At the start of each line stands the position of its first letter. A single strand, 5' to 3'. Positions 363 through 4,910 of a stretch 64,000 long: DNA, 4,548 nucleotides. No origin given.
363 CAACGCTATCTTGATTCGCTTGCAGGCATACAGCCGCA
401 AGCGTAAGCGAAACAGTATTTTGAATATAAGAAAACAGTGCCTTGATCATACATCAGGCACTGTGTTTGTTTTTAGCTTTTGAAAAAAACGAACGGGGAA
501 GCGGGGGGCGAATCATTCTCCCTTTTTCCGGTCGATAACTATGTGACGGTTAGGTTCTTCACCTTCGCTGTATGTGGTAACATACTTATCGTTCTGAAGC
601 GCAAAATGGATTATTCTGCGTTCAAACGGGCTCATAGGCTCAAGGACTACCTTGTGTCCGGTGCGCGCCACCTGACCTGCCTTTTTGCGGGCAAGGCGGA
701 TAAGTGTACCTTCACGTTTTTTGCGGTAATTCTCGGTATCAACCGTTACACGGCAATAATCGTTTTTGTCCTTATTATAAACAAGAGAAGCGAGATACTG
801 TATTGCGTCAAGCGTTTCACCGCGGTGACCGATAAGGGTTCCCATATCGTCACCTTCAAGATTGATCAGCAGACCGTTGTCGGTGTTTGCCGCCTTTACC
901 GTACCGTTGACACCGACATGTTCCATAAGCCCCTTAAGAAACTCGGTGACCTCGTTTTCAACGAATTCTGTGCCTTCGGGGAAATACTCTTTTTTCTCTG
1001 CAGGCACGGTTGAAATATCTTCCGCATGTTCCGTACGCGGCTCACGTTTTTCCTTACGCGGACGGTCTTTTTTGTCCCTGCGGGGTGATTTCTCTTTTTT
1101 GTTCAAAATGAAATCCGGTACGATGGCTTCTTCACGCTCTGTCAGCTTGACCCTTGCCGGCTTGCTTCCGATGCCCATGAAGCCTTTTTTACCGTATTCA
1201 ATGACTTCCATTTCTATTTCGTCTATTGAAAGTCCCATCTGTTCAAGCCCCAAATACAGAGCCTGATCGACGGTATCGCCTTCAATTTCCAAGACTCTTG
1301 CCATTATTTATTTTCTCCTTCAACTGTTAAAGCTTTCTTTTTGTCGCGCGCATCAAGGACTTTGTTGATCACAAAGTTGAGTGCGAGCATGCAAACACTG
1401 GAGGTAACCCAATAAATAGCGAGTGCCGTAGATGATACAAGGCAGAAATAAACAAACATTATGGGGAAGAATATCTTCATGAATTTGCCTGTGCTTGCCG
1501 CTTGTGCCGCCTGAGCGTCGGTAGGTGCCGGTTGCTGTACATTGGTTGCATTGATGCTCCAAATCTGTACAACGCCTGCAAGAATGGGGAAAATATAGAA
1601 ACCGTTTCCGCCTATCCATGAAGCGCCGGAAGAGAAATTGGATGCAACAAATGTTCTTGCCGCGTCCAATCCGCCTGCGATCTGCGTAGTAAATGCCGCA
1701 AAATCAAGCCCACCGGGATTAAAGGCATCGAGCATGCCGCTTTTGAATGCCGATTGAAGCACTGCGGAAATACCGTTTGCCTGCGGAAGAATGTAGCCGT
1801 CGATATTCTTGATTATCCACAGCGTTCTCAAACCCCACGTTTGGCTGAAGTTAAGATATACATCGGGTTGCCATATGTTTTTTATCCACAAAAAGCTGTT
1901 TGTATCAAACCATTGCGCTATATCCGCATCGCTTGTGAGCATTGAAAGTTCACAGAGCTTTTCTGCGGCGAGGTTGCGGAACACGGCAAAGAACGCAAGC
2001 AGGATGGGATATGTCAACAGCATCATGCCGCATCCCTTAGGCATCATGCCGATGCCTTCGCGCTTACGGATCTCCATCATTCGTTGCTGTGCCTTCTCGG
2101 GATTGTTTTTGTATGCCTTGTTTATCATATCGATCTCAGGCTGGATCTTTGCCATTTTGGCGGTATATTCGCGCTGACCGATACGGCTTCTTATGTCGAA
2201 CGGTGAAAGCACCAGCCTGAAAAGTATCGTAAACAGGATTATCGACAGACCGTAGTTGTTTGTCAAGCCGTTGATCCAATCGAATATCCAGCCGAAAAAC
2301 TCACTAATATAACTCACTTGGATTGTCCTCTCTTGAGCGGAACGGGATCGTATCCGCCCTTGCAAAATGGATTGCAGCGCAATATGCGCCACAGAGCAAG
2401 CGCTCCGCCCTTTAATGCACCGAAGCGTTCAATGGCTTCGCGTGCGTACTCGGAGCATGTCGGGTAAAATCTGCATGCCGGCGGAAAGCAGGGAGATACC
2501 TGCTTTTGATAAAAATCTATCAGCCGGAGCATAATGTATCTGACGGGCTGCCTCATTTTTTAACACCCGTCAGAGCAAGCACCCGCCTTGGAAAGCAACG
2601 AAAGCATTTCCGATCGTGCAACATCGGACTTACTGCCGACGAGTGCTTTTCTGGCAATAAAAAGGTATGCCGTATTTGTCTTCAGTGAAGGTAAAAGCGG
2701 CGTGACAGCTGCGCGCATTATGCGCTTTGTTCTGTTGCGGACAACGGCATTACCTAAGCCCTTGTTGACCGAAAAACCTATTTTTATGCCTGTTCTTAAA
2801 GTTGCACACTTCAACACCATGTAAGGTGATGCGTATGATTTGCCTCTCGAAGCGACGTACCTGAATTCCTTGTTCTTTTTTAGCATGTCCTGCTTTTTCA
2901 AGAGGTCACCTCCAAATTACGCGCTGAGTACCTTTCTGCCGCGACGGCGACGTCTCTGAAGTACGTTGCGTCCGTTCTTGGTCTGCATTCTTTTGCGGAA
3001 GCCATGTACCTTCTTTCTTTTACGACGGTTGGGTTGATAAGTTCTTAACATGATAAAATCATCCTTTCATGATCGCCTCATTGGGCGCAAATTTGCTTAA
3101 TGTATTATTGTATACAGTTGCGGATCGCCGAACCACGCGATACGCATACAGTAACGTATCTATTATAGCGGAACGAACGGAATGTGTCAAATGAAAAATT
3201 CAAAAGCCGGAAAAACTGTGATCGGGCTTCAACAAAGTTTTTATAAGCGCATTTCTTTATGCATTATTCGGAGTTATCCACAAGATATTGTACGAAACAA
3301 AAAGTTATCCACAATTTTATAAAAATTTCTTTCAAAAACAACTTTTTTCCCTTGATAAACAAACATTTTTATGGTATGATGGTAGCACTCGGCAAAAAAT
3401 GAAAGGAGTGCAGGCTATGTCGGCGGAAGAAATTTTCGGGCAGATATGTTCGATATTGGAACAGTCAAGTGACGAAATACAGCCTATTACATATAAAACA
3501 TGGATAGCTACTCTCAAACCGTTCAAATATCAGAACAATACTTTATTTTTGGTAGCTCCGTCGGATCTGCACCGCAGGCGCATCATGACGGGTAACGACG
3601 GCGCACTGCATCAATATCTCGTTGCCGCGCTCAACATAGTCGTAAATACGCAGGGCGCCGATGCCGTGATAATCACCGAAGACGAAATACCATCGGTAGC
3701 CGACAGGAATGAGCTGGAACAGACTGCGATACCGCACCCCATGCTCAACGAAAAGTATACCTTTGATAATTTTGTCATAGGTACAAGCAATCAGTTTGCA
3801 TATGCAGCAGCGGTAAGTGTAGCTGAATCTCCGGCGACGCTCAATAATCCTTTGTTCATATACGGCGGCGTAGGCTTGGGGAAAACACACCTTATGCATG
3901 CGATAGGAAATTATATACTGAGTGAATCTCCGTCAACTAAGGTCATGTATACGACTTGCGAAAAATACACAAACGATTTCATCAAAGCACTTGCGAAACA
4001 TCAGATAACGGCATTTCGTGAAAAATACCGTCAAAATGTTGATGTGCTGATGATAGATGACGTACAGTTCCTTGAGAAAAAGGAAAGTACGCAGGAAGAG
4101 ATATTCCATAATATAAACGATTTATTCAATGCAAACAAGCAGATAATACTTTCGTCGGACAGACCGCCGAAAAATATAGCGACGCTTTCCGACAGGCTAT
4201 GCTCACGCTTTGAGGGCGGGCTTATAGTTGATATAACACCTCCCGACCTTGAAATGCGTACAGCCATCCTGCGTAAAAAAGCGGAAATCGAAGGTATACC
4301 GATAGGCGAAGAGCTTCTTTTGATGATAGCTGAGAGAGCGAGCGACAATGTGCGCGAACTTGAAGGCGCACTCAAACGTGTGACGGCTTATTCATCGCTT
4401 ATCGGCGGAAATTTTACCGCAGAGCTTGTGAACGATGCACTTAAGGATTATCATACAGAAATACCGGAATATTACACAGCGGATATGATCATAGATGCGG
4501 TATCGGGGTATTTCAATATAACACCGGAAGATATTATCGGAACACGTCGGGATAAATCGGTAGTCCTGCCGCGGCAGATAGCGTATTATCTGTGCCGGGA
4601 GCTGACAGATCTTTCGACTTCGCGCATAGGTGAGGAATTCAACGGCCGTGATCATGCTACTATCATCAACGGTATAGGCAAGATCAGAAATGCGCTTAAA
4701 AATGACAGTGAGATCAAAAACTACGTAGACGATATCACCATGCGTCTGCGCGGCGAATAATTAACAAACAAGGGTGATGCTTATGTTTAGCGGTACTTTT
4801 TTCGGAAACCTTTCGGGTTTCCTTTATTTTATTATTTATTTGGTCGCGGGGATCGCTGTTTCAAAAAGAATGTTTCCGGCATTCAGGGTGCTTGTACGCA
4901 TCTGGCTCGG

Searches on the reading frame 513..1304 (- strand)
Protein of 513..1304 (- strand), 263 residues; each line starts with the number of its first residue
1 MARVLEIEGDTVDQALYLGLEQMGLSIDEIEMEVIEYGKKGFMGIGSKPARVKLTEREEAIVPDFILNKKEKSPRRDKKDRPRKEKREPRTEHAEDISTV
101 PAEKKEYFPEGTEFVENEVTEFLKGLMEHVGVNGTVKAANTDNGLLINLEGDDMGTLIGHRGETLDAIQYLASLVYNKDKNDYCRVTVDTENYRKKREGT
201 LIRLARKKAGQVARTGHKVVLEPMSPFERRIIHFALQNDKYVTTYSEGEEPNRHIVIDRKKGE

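Call 76: search_protein_families(library=pfam, proteins=[window:513-1304:-], max_evalue=0.01)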
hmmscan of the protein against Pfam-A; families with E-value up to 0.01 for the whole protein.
window:513-1304:- (263 aa): 3 families
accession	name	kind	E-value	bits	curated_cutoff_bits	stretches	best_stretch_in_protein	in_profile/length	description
PF01424.28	R3H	-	6e-20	71.5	26.8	1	200-258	2-59/60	R3H domain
PF14804.11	Jag_N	-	8.7e-18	64.9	25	1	7-55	1-49/50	Jag N-terminus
PF13083.13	KH_KhpA-B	-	8e-16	58.2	32.1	1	118-187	3-72/73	KhpA/KhpB, KH domain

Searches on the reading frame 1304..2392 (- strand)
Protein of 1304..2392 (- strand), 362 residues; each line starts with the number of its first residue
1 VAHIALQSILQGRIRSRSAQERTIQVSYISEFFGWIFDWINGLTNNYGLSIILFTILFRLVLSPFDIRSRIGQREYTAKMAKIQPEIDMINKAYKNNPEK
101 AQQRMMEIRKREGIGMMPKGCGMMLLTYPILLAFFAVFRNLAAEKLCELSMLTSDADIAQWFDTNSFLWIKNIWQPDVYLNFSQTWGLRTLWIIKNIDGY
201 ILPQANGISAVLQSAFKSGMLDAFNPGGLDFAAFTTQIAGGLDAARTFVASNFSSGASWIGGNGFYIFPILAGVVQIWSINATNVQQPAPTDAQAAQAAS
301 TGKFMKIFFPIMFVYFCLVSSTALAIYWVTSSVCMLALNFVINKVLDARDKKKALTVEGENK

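Call 76: search_protein_families(library=pfam, proteins=[window:1304-2392:-], max_evalue=0.01)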
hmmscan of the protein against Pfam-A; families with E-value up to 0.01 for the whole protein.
window:1304-2392:- (362 aa): 1 family
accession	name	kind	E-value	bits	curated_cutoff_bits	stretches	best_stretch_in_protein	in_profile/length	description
PF02096.25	60KD_IMP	-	5.6e-35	121.2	35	1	47-344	1-163/163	60Kd inner membrane protein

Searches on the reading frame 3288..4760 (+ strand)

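Call 53: search_protein_families(library=pfam, proteins=[window:3288-4760:+], max_evalue=0.00001)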
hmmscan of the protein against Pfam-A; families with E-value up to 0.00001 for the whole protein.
window:3288-4760:+ (490 aa): 5 families
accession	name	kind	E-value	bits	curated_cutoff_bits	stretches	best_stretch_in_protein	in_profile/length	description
PF00308.24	Bac_DnaA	-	1.6e-69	233.7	23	1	153-315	1-162/162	Bacterial DnaA ATPAse domain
PF08299.17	Bac_DnaA_C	-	4.7e-27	94.3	31.5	1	399-466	2-69/69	Bacterial dnaA protein helix-turn-helix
PF00004.35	AAA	-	2.6e-07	31.6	21.2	1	190-307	2-126/131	ATPase family associated with various cellular activities (AAA)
PF01695.23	IstB_IS21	-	7.3e-07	29.4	24.1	1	189-293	95-195/238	IstB-like ATP binding protein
PF13173.12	AAA_14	-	4.2e-06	27.2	27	0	186-274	2-86/129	AAA domain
